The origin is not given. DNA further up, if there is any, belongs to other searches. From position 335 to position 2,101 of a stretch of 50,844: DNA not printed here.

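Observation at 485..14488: Unusual concentration of GT-C membrane glycosyltransferases with one GtrB/ArnC-like lipid-sugar synthase and three SAM-methyltransferases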

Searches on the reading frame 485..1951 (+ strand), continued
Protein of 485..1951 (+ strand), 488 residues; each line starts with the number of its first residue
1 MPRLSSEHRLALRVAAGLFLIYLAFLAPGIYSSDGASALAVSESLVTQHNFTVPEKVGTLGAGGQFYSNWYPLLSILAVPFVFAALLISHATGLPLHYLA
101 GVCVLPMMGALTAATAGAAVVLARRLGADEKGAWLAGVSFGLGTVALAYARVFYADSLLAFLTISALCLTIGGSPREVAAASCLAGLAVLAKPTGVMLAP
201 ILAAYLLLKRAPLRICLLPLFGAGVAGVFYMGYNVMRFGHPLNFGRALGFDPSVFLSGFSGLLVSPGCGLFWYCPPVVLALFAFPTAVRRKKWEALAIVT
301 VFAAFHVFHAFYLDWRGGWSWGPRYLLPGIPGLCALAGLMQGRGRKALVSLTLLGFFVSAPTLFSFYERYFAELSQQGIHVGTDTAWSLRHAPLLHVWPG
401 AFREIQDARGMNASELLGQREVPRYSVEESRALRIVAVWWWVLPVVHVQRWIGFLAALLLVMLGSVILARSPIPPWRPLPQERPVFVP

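Call 47: fold_search(model_id=the predicted structure, library=pdb)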
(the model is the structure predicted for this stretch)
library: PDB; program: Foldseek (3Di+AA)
matches with E <= 10: 371; with E <= 0.001: 8
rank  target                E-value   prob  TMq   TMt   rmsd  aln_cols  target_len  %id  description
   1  5f15                  1.1e-05  1.00  0.49  0.45  13.3       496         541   18  Crystal Structure of ArnT from Cupriavidus metallidurans bound to Undecaprenyl phosphate (released 2016-02-17)
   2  5ezm                  6.2e-05  1.00  0.50  0.46  12.8       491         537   17  Crystal Structure of ArnT from Cupriavidus metallidurans in the apo state (released 2016-02-17)
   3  9n9j_I                3.2e-04  1.00  0.47  0.34  18.0       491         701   12  Structure of a GRP94 folding intermediate engaged with a CCDC134- and FKBP11-bound secretory translocon (released 2025-11-19)
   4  6gxc_A                3.3e-04  1.00  0.41  0.30   9.8       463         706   14  Bacterial oligosaccharyltransferase PglB in complex with an inhibitory peptide and a reactive lipid-linked oligosaccha (released 2018-11-14)
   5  7zlh_A                5.4e-04  1.00  0.34  0.28  11.3       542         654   10  Cryo-EM structure of C-mannosyltransferase CeDPY19, in apo state, bound to CMT2-Fab and anti-Fab nanobody (released 2023-01-11)
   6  3wak                  7.1e-04  1.00  0.45  0.28  13.5       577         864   12  Crystal structure of the Archaeoglobus fulgidus oligosaccharyltransferase (O29867_ARCFU) in the apo form (released 2013-10-30)
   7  6ezn_F                8.1e-04  1.00  0.44  0.35  11.6       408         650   14  Cryo-EM structure of the yeast oligosaccharyltransferase (OST) complex (released 2018-01-17)
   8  5ogl_A                9.6e-04  1.00  0.44  0.32   8.3       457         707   14  Structure of bacterial oligosaccharyltransferase PglB in complex with an acceptor peptide and an lipid-linked oligosac (released 2017-10-25)
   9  8pn9_A                1.0e-03  1.00  0.47  0.36  10.0       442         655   12  Structure of human oligosaccharyltransferase OST-A complex bound to NGI-1 (released 2024-05-08)
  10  6s7o_A                1.4e-03  1.00  0.44  0.34  11.9       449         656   13  Cryo-EM structure of human oligosaccharyltransferase complex OST-A (released 2019-12-18)
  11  7zli_A                1.6e-03  1.00  0.45  0.35  11.2       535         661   12  Cryo-EM structure of C-mannosyltransferase CeDPY19, in complex with Dol25-P-Man and bound to CMT2-Fab and anti-Fab nan (released 2023-01-11)
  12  6c26_A                2.2e-03  1.00  0.46  0.36  10.2       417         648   13  The Cryo-EM structure of a eukaryotic oligosaccharyl transferase complex (released 2018-01-31)
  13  9dlh                  2.3e-03  1.00  0.46  0.39   7.3       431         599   16  donor substrate analog-bound AftB (released 2025-06-25)
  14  8age_A                2.4e-03  1.00  0.43  0.34  11.2       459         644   13  Structure of yeast oligosaccharylransferase complex with acceptor peptide bound (released 2022-12-07)
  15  3waj                  2.5e-03  0.94  0.23  0.14  18.4       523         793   15  Crystal structure of the Archaeoglobus fulgidus oligosaccharyltransferase (O29867_ARCFU) complex with Zn and sulfate (released 2013-10-30)
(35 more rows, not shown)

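Call 83: search_protein_families(library=pfam, proteins=[L016:4082-5674:+, L016:5765-6712:+, L016:3012-4049:+, L017:9011-9910:+], max_evalue=0.01)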
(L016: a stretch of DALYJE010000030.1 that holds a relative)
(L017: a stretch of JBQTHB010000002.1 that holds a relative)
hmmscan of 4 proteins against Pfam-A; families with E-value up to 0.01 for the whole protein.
L016:4082-5674:+ (530 aa): 0 families

L016:5765-6712:+ (315 aa): 1 family
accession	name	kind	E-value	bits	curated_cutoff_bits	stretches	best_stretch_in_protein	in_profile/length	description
PF03706.18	LPG_synthase_TM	-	5.2e-34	118.5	33.4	1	4-289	2-292/302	Lysylphosphatidylglycerol synthase TM region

L016:3012-4049:+ (345 aa): 1 family
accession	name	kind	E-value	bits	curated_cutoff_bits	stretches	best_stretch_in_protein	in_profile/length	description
PF00535.33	Glycos_transf_2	-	1.4e-22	80.8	23.3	1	32-190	4-164/168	Glycosyl transferase family 2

L017:9011-9910:+ (299 aa): 4 families
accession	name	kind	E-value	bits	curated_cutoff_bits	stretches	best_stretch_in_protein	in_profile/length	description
PF00535.33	Glycos_transf_2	-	3.4e-33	115.4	23.3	1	8-166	1-166/168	Glycosyl transferase family 2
PF13641.12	Glyco_tranf_2_3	-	1e-08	35.9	27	1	7-114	3-119/230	Glycosyltransferase like family 2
PF10111.15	Glyco_tranf_2_2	-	7.7e-07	29.3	27.3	1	9-104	2-104/276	Glycosyltransferase like family 2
PF13506.12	Glyco_transf_21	-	3.7e-05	23.7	21.7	1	72-156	21-105/174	Glycosyl transferase family 21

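Call 86: search_protein_families(library=pfam, alignment_id=A1, max_evalue=0.01)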
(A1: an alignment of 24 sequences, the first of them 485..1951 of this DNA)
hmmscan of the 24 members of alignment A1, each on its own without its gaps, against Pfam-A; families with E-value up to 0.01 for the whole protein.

A. member 1, window:485-1951:+ (488 aa): 0 families

B. families by the number of members that match (of 24 scanned): 3 families
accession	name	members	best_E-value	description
PF13231.12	PMT_2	7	1.4e-06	Dolichyl-phosphate-mannose-protein mannosyltransferase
PF02366.24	PMT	1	0.00067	Dolichyl-phosphate-mannose-protein mannosyltransferase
PF09852.15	DUF2079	1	0.0022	Predicted membrane protein (DUF2079)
